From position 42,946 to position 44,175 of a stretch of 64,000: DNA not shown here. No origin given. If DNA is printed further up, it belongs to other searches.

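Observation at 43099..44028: Unusual fusion of a cytidylyltransferase-like HxGH domain to a VanX-type D-Ala-D-Ala dipeptidase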

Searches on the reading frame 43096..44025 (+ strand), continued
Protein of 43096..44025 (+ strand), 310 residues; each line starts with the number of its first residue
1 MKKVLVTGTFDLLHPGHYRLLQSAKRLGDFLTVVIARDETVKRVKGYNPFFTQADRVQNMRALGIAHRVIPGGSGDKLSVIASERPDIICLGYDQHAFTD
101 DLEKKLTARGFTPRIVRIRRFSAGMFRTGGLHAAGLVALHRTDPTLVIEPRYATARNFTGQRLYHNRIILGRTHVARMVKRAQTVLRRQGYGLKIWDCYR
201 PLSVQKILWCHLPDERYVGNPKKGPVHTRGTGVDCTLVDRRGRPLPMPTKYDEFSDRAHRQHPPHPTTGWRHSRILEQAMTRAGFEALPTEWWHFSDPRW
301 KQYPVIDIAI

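Call 23: find_related_loci(query=A1, collection=genome_contigs, flank=5000)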
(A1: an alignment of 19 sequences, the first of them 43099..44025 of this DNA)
Query A1 (309 aa) in genome_contigs; peptide patterns used: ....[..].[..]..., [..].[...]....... (x = any residue, [..] = any of these).
599 stretches matched a pattern (row limit reached: there are more); 596 encode a relative of the query (tblastn E <= 1e-3); the best 80 are kept; 80 distinct loci.
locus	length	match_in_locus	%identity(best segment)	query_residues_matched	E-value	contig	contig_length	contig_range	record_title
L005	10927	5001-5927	57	1-309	7e-125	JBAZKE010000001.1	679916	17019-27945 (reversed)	MAG: Patescibacteria group bacterium isolate SO_2017_LW4_136 scaffold_25_c1_LW137-91_2017, whole genome shotgun sequence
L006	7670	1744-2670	58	1-309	3e-123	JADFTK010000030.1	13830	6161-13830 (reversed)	MAG: Patescibacteria group bacterium isolate B9T1L10 B9T1L10_NODE6859, whole genome shotgun sequence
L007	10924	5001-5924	57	1-309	2e-122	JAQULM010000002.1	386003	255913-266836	MAG: Patescibacteria group bacterium isolate STD1_130 NODE_35_length_386003_cov_7.042643_Sandtown_D1, whole genome shotg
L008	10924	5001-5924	57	2-309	1e-122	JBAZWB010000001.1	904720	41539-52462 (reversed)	MAG: Patescibacteria group bacterium isolate SO_2017_GW1_267 NODE_26_length_904720_cov_3.416747_OW334_2017, whole genome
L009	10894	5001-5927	55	1-309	1e-118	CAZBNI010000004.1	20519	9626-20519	MAG TPA_asm: uncultured Gammaproteobacteria bacterium isolate binchicken_co19_652 genome assembly, contig: NODE_4058_len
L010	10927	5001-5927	51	1-309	8e-108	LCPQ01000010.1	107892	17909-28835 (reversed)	MAG: Parcubacteria group bacterium GW2011_GWA2_48_9 UY34_C0010, whole genome shotgun sequence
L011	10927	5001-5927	50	1-309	4e-103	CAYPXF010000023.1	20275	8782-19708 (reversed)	MAG TPA_asm: uncultured Gammaproteobacteria bacterium isolate binchicken_co17_235 genome assembly, contig: NODE_6668_len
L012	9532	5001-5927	56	1-309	8e-123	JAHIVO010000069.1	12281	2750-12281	MAG: Patescibacteria group bacterium isolate MM_PC_MetaG.mb.84 MM_PC_MetaG.mb.84_k141_1176034, whole genome shotgun sequ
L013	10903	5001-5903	49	1-301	3e-93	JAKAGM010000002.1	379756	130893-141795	MAG: bacterium isolate WY2.bin33 NODE_16_length_379756_cov_3.634433, whole genome shotgun sequence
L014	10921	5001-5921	60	3-309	3e-123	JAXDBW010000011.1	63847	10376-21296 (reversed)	MAG: Patescibacteria group bacterium isolate POMEDNA-B28 Raw2_k127_625840, whole genome shotgun sequence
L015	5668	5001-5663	46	1-221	1e-57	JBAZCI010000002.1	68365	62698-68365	MAG: Patescibacteria group bacterium isolate SO_2017_GW1_133 NODE_2309_length_68365_cov_1.631935_OW334_2017, whole genom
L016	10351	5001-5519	55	135-307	4e-57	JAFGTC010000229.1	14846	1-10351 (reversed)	MAG: Candidatus Omnitrophota bacterium isolate Zod_Metabat.949 k87_10406459, whole genome shotgun sequence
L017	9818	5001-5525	50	135-309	2e-56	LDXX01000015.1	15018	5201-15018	MAG: Candidatus Kryptonium thompsonii isolate JGI-4 2599192421, whole genome shotgun sequence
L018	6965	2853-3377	50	135-309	5e-56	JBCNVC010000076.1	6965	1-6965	MAG: Candidatus Kryptonium sp. isolate DT_Bin_37 contig76, whole genome shotgun sequence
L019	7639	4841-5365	49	135-309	5e-56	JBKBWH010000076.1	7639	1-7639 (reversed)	MAG: Candidatus Kryptonium sp. isolate 21I_069.bin.60 NODE_76_length_7639_cov_3.865133, whole genome shotgun sequence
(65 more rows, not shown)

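Call 38: predict_structure(alignment_id=A2)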
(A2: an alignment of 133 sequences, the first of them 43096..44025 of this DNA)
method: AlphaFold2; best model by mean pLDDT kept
length: 310 residues; sequences in the alignment: 133
mean_pLDDT: 95.9   pTM: 0.90
mean pLDDT of the five models: 95.9, 95.7, 95.7, 94.7, 94.6
residues with pLDDT >= 90: 285; 70-90: 24; 50-70: 1; < 50: 0
segments of 3 or more residues with pLDDT < 50: none
pLDDT, mean of each block of 10 residues (from residue 1): 97 94 98 97 95 97 98 92 97 84 95 95 86 97 97 97 97 98 98 99 98 98 98 99 97 96 86 98 98 98 97
secondary structure, 60 per line:
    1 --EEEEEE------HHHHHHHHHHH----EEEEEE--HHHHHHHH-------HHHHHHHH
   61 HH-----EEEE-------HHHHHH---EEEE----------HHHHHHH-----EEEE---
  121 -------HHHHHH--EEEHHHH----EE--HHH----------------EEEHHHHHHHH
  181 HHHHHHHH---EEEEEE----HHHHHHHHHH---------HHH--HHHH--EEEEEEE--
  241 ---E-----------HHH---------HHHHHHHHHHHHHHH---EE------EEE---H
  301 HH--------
elements in order: E3-8 H15-25 E30-35 H38-45 H53-62 E68-71 H79-84 E88-91 H102-108 E114-117 H128-133 E136-138 H139-142 E170-172 H173-188 E192-197 H202-211 H226-229 E232-238 H268-282 E294-296

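Call 41: fold_search(model_id=the predicted structure, library=pdb)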
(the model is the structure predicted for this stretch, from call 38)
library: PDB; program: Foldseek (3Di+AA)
matches with E <= 10: 1379; with E <= 0.001: 199
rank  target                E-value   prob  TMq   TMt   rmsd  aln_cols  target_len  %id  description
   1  1r44_A                2.7e-16  1.00  0.48  0.73   4.5       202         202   28  Crystal Structure of VanX (released 2004-06-15)
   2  3glv_A                5.4e-12  1.00  0.37  0.90   1.9       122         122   41  Crystal structure of the lipopolysaccharide core biosynthesis protein from Thermoplasma volcanium GSS1 (released 2009-05-12)
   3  5xf2_B                8.5e-09  1.00  0.35  0.65   2.7       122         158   30  Crystal structure of SeMet-HldC from Burkholderia pseudomallei (released 2017-07-19)
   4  2b7l_A                8.5e-09  1.00  0.34  0.84   2.6       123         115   28  Crystal Structure of CTP:Glycerol-3-Phosphate Cytidylyltransferase from Staphylococcus aureus (released 2006-06-27)
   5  2b7l_B                1.8e-08  1.00  0.32  0.81   2.9       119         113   28  Crystal Structure of CTP:Glycerol-3-Phosphate Cytidylyltransferase from Staphylococcus aureus (released 2006-06-27)
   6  5xf2_A                6.5e-08  1.00  0.33  0.69   2.7       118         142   31  Crystal structure of SeMet-HldC from Burkholderia pseudomallei (released 2017-07-19)
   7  5x3d                  6.9e-08  1.00  0.34  0.79   2.6       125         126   25  Crystal structure of HEP-CMP-bound form of cytidylyltransferase (CyTase) domain of Fom1 from Streptomyces wedmorensis (released 2017-09-13)
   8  5xf2_E                7.4e-08  1.00  0.33  0.69   2.7       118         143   31  Crystal structure of SeMet-HldC from Burkholderia pseudomallei (released 2017-07-19)
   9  1coz_A                8.4e-08  1.00  0.36  0.83   2.7       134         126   30  CTP:GLYCEROL-3-PHOSPHATE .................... FROM BACILLUS SUBTILIS (released 1999-10-06)
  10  3elb                  2.8e-07  1.00  0.34  0.35  10.2       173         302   21  Human CTP: Phosphoethanolamine Cytidylyltransferase in complex with CMP (released 2008-10-21)
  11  4xsv                  6.8e-07  1.00  0.34  0.34   3.5       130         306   26  Human CTP: Phosphoethanolamine Cytidylyltransferase in complex with CTP (released 2016-03-16)
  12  4mvc_A                1.3e-06  1.00  0.35  0.51   3.7       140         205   22  Crystal Structure of a Mammalian Cytidylyltransferase (released 2013-12-11)
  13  4mvd_B                2.3e-06  1.00  0.34  0.41   3.6       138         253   23  Crystal Structure of a Mammalian Cytidylyltransferase (released 2013-12-11)
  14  9hsj                  2.6e-06  1.00  0.31  0.69   3.2       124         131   22  Crystal structure of C-terminal catalytic domain of Plasmodium falciparum CTP:phosphocholine cytidylyltransferase with p (released 2025-02-05)
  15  3hl4_B                3.0e-06  1.00  0.35  0.58   3.6       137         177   23  Crystal structure of a mammalian CTP:phosphocholine cytidylyltransferase with CDP-choline (released 2009-09-22)
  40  1iho_A                1.1e-05  1.00  0.30  0.32  15.3       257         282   16  CRYSTAL APO-STRUCTURE OF PANTOTHENATE SYNTHETASE FROM E. COLI (released 2001-05-30)
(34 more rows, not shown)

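Call 54: search_protein_representatives(protein=window:43096-44025:+)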
Query: 310 residues. Proteins with E-value up to 0.001 (for the whole library): 12920; up to 1e-10: 3457; up to 1e-30: 396. The best 150 are listed.
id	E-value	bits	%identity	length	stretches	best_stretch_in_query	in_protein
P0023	4.9e-99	347.9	50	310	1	1-309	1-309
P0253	1.6e-52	195.0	33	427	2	135-308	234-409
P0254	3.1e-52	194.1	51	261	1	136-307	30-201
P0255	2.5e-51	191.1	53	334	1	136-307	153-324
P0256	1.1e-50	189.1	52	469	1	136-307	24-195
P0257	2.0e-49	184.8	52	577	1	133-309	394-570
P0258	5.3e-48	180.2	50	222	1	136-308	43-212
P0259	1.0e-47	179.3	46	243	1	135-309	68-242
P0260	2.6e-47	177.9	48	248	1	129-309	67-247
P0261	2.0e-46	175.0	49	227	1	135-308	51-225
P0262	2.9e-46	174.5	49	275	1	137-308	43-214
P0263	2.9e-46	174.5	47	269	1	135-308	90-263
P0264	4.0e-46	174.0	48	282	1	136-307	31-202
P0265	4.2e-46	173.9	46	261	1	133-309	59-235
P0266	9.7e-46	172.8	47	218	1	130-310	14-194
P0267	1.5e-45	172.1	37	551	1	81-308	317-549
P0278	4.2e-44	167.4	48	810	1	135-308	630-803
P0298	8.9e-42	159.7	38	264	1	111-309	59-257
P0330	3.7e-40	154.4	36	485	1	50-307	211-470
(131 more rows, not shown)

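Call 55: search_protein_families(library=pfam, proteins=[P0267, P0330, P0253, P0298, P0257, P0278], max_evalue=0.001)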
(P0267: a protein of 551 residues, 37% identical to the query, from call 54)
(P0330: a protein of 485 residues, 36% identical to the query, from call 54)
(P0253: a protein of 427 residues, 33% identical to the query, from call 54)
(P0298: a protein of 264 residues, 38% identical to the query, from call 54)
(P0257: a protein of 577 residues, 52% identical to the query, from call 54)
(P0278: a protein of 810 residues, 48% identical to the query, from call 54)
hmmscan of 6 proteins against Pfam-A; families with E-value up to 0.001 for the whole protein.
P0267 (551 aa): 2 families
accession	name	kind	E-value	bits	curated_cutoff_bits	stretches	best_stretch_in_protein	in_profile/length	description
PF01427.22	Peptidase_M15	-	5e-37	128.1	27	1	376-540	4-186/199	D-ala-D-ala dipeptidase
PF02557.22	VanY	-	3.9e-06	27.1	25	1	411-535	3-126/132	D-alanyl-D-alanine carboxypeptidase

P0330 (485 aa): 4 families
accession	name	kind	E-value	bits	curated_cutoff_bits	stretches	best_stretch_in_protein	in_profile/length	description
PF01427.22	Peptidase_M15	-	5.5e-36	124.7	27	1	295-462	3-186/199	D-ala-D-ala dipeptidase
PF01663.27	Phosphodiest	-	2.9e-30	106.5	23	1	42-236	1-224/342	Type I phosphodiesterase / nucleotide pyrophosphatase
PF01676.23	Metalloenzyme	-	1.7e-08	34.7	24.3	1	152-282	126-251/252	Metalloenzyme superfamily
PF00884.28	Sulfatase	-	1.2e-05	25.3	25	1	198-281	207-301/301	Sulfatase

P0253 (427 aa): 2 families
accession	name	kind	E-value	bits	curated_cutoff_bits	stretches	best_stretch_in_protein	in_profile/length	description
PF01427.22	Peptidase_M15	-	2.2e-60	204.3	27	2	22-191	3-188/199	D-ala-D-ala dipeptidase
PF02557.22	VanY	-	3e-13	50.2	25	2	270-387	4-107/132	D-alanyl-D-alanine carboxypeptidase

P0298 (264 aa): 2 families
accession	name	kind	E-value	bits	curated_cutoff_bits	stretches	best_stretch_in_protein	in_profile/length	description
PF01427.22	Peptidase_M15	-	3.6e-35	122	27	1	83-247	4-186/199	D-ala-D-ala dipeptidase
PF02557.22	VanY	-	0.00023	21.4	25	1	119-218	4-102/132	D-alanyl-D-alanine carboxypeptidase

P0257 (577 aa): 3 families
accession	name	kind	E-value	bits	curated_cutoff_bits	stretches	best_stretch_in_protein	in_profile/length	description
PF01427.22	Peptidase_M15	-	1.9e-36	126.2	27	1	396-561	4-187/199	D-ala-D-ala dipeptidase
PF13529.12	Peptidase_C39_2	-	1.9e-19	71.1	24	1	215-346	1-143/143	Peptidase_C39 like family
PF02557.22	VanY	-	5e-05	23.5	25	1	431-507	3-85/132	D-alanyl-D-alanine carboxypeptidase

P0278 (810 aa): 4 families
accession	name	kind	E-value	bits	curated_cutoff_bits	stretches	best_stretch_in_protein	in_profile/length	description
PF01427.22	Peptidase_M15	-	4.1e-41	141.4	27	1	629-795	3-187/199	D-ala-D-ala dipeptidase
PF07313.18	AmiA-like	-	1.2e-24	87.4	27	1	91-287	4-197/202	N-acetylmuramoyl-L-alanine amidase-like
PF02557.22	VanY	-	6.5e-05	23.2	25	1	666-741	4-85/132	D-alanyl-D-alanine carboxypeptidase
PF13354.11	Beta-lactamase2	-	0.00066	19.5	22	0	396-428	6-38/214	Beta-lactamase enzyme family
